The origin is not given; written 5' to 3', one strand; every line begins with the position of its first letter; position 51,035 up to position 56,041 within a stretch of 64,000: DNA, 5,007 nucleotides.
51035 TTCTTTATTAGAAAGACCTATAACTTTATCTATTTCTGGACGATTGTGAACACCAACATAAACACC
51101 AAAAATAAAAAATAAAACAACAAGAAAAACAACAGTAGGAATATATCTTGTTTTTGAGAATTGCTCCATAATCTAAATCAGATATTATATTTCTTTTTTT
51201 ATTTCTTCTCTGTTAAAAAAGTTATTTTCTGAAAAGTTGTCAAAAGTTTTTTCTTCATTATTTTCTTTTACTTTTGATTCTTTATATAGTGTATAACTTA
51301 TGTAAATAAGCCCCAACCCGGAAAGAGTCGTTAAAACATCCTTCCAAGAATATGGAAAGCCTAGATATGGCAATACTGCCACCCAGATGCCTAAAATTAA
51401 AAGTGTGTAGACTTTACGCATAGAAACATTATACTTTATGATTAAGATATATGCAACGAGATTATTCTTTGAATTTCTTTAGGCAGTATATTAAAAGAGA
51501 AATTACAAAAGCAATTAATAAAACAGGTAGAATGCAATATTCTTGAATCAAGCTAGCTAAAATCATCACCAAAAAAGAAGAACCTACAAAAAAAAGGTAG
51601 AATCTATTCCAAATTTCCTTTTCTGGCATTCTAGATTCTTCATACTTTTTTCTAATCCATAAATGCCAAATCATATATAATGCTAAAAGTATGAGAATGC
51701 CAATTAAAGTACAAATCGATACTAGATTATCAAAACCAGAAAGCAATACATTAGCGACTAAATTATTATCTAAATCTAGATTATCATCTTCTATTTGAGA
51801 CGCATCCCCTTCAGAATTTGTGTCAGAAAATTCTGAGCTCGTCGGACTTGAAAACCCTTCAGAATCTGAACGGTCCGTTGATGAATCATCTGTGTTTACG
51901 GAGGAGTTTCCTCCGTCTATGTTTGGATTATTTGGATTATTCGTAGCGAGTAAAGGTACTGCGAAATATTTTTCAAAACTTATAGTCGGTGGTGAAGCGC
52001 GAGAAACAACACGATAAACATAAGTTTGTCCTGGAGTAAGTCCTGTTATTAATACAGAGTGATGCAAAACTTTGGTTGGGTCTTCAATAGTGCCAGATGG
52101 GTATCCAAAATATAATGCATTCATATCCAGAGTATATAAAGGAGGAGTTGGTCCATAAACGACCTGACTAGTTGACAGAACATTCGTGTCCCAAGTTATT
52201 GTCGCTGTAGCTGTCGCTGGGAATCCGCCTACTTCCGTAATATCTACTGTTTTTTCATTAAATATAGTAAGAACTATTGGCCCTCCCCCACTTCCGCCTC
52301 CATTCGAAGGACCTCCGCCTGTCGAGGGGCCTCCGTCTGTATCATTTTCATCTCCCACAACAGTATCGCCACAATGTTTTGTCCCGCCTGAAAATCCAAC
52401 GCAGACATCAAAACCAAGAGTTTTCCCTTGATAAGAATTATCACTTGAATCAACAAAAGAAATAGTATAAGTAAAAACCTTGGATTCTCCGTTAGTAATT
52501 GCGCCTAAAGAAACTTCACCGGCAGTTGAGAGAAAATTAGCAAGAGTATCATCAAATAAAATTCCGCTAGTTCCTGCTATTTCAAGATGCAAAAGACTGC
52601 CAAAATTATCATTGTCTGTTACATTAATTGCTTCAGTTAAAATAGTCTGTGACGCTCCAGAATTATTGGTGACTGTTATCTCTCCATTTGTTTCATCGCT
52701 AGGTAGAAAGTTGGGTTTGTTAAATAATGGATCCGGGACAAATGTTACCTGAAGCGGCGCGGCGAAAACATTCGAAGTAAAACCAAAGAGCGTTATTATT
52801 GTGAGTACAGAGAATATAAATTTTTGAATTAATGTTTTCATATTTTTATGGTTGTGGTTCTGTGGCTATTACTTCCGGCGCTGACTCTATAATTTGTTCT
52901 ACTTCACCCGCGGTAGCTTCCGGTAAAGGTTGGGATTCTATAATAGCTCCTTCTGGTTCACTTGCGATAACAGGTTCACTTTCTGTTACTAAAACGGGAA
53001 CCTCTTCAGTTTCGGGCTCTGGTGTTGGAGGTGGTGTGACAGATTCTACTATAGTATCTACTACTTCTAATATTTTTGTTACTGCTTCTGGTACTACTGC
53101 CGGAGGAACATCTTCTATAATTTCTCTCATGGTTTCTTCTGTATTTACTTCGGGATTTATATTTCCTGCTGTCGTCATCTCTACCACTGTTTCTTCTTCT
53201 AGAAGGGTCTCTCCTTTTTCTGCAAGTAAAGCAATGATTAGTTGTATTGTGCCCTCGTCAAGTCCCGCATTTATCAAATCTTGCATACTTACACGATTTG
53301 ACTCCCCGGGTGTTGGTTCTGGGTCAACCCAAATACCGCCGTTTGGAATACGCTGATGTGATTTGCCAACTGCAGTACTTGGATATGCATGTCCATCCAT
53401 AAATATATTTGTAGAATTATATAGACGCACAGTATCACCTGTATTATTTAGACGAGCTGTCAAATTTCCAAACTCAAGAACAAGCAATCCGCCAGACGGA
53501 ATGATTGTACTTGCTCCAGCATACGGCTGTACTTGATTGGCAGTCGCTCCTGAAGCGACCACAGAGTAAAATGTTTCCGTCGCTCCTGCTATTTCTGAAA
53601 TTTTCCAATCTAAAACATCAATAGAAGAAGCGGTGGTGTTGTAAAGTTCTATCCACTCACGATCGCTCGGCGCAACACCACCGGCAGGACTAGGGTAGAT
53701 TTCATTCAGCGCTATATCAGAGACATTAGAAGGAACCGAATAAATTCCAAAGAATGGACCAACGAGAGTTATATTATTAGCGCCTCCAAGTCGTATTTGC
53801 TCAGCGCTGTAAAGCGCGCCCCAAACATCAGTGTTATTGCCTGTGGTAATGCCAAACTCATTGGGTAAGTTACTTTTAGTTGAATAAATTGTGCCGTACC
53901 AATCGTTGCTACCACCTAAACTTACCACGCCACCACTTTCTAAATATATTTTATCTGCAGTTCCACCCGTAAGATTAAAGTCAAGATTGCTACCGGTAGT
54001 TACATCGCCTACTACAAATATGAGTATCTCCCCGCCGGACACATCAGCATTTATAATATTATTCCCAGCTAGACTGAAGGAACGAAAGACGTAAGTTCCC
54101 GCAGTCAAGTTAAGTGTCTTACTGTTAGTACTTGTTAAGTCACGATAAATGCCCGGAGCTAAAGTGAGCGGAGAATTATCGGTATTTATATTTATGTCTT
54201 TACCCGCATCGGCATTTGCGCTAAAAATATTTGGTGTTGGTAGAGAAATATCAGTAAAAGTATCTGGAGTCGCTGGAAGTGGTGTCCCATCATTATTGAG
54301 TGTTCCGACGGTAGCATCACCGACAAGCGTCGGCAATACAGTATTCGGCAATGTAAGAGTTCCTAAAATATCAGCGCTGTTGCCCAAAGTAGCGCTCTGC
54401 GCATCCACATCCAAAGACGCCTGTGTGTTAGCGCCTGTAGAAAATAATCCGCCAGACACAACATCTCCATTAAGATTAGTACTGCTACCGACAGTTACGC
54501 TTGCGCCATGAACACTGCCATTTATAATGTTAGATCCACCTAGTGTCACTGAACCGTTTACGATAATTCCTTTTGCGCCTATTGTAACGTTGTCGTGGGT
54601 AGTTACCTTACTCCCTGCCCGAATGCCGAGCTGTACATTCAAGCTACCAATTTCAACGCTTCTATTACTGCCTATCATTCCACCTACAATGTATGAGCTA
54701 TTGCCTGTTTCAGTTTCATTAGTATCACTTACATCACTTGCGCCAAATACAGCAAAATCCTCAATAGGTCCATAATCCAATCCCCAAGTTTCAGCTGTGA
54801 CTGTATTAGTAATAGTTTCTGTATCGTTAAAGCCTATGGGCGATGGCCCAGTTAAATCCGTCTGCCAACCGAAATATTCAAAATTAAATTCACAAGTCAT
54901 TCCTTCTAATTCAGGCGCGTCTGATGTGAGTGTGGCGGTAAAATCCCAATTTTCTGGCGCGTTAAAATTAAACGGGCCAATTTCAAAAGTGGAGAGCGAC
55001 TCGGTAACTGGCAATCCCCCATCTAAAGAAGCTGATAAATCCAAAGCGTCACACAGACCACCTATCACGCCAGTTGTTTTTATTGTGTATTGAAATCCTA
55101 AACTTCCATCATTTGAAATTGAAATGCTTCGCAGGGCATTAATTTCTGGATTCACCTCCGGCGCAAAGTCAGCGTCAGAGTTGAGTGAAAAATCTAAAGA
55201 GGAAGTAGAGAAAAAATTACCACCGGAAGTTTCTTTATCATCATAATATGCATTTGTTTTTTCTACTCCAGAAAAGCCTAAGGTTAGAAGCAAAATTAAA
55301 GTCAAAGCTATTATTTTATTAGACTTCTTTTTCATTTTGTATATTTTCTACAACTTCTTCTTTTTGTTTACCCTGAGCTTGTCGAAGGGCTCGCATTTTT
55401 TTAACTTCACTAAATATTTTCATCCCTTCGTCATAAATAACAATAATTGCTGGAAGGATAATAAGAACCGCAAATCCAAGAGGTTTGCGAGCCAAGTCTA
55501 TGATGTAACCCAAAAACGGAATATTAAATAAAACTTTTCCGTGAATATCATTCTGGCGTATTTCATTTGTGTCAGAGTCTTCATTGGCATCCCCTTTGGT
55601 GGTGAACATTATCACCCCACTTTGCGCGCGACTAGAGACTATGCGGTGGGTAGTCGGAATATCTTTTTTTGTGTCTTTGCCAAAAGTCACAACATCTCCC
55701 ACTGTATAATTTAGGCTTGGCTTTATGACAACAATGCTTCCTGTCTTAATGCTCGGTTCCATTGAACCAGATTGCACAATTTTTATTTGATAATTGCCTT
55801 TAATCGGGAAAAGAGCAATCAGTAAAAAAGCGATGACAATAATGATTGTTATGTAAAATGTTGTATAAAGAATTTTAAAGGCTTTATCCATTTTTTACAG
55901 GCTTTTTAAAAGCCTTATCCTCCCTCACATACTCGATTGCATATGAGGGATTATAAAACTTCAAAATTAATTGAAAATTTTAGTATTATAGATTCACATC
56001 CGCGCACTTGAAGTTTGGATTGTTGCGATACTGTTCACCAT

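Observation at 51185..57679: Candidate SipW-dependent extracellular fibre/adhesin cluster: two TasA-like genes, sipW, an 829-aa beta-helix/LTD protein and an anchored surface protein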

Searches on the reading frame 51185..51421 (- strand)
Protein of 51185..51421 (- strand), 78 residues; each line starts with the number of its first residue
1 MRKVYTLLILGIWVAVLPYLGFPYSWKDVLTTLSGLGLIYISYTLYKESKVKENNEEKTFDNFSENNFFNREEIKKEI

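Call 3: search_protein_families(library=pfam, proteins=[window:51185-51421:-], max_evalue=1)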
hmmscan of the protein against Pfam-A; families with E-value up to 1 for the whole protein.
window:51185-51421:- (78 aa): 1 family
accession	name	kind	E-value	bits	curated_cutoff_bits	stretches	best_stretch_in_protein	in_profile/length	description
PF21667.2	Nop5_N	-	0.033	14.7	27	1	38-76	1-39/117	Nop5, N-terminal domain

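Call 4: search_protein_families(library=ncbifam, proteins=[window:51185-51421:-], max_evalue=1)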
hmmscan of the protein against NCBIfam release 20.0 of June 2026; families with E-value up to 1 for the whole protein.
window:51185-51421:- (78 aa): 1 family
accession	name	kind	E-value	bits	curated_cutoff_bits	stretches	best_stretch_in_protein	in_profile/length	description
NF046005.2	near_gluc_PtsG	equivalog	0.12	12.6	45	0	35-69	18-57/85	MPN207a family PTS transporter accessory protein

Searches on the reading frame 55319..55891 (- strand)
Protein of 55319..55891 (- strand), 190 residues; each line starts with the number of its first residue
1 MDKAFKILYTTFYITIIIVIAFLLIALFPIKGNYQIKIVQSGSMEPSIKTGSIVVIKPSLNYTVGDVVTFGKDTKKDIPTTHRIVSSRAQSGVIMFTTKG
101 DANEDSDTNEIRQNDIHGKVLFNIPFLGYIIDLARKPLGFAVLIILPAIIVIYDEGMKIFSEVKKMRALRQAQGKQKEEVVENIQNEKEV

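Call 3: search_protein_families(library=pfam, proteins=[window:55319-55891:-], max_evalue=1)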
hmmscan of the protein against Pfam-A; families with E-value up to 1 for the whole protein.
window:55319-55891:- (190 aa): 3 families
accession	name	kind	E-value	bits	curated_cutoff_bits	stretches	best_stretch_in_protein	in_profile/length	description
PF00717.28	Peptidase_S24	-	6.3e-05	23.1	23.3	1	36-119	37-114/116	Peptidase S24-like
PF10502.14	Peptidase_S26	-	0.00026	21.4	22.9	1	15-85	8-78/168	Signal peptidase, peptidase S26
PF07074.17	TRAP-gamma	-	0.38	10.8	25.2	1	4-44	122-163/170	Translocon-associated protein, gamma subunit (TRAP-gamma)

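Call 4: search_protein_families(library=ncbifam, proteins=[window:55319-55891:-], max_evalue=1)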
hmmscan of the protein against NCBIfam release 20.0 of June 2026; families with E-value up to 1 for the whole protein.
window:55319-55891:- (190 aa): 5 families
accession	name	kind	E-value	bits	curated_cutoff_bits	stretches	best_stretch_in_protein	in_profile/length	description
NF046067.1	SigPepSipWBacil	equivalog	1.5e-36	125.8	190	1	10-179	14-185/189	signal peptidase I SipW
TIGR02228.1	sigpep_I_arch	equivalog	8e-31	107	51.85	1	11-154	7-153/158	signal peptidase I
TIGR02227.1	sigpep_I_bact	equivalog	9.7e-07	28.8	47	1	16-86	2-76/162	signal peptidase I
NF047920.1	lactonase_UilS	equivalog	0.012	15.3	400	1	56-180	125-253/285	UilS family quorum-quenching N-acyl-homoserine lactonase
NF033109.1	sensor_MecR1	exception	0.02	13.4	1200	1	6-96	101-190/585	beta-lactam sensor/signal transducer MecR1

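Call 78: search_solved_structures(query=window:55319-55891:-, max_evalue=0.01, show_alignments=2)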
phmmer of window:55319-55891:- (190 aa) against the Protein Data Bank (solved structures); distinct sequences matched with E-value up to 0.01: 4.
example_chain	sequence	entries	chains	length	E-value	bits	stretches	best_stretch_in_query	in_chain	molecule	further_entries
7p2p_A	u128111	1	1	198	3.5e-10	43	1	16-156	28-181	Signal peptidase complex catalytic subunit SEC11A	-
7p2q_A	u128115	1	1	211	2.8e-09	40.1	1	11-152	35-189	Signal peptidase complex catalytic subunit SEC11C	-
9rjb_A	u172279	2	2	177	4.3e-09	39.5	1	15-153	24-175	Signal peptidase complex catalytic subunit SEC11A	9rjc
5xg5_A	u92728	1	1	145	3.3e-05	26.9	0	90-128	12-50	MITSUBA-1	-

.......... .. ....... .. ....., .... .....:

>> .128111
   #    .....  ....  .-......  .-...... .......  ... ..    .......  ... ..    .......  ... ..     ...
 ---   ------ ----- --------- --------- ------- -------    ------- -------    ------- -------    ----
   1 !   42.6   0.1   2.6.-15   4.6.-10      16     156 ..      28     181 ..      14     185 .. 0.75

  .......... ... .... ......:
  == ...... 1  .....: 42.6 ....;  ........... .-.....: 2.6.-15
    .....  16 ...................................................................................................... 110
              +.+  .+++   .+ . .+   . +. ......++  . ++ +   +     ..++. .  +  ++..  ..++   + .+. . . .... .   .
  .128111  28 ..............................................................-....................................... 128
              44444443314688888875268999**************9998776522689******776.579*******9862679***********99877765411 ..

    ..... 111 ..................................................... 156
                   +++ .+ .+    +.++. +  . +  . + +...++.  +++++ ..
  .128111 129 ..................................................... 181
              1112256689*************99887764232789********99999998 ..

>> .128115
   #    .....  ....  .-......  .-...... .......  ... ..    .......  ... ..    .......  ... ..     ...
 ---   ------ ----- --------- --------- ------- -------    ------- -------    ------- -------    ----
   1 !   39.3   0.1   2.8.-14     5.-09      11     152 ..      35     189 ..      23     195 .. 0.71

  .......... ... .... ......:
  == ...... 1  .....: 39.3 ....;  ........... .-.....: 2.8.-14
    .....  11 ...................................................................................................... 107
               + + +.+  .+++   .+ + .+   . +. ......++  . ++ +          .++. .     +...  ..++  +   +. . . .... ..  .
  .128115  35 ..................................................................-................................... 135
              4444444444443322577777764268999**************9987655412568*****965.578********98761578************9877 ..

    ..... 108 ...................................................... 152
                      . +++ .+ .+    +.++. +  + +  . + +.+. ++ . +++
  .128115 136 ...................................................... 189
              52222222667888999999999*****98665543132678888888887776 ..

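Call 87: find_homologous_proteins(query=window:55319-55891:-, max_evalue=0.00001)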
Query window:55319-55891:- (190 aa): 2090 proteins with E <= 0.00001 among 2308 candidates; the best 120 are listed.
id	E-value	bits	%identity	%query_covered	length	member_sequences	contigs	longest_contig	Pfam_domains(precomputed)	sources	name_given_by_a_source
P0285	1.4e-98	346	83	99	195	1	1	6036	PF00717.29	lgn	-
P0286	4.8e-97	341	89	97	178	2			PF00717.29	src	-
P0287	2.5e-91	322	83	93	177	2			-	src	-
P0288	3.7e-91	321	81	97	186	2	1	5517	-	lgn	-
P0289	7.8e-91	320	78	100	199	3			PF10502.15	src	-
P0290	1.1e-90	320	78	99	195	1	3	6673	-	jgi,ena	-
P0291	4.0e-90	318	82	96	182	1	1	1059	PF00717.29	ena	-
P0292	5.5e-90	318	80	94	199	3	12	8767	-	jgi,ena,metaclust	metaclust:\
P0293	5.3e-89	314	80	94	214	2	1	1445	PF00717.29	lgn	-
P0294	1.2e-88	313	81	97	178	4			PF00717.29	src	-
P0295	1.0e-87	310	78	94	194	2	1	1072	PF00717.29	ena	-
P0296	3.7e-87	308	76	98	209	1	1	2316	-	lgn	-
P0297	6.0e-87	308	82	89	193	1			-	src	-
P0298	7.0e-87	307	76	94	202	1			PF00717.29,PF10502.15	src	-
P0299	1.8e-86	306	80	95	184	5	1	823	PF00717.29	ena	-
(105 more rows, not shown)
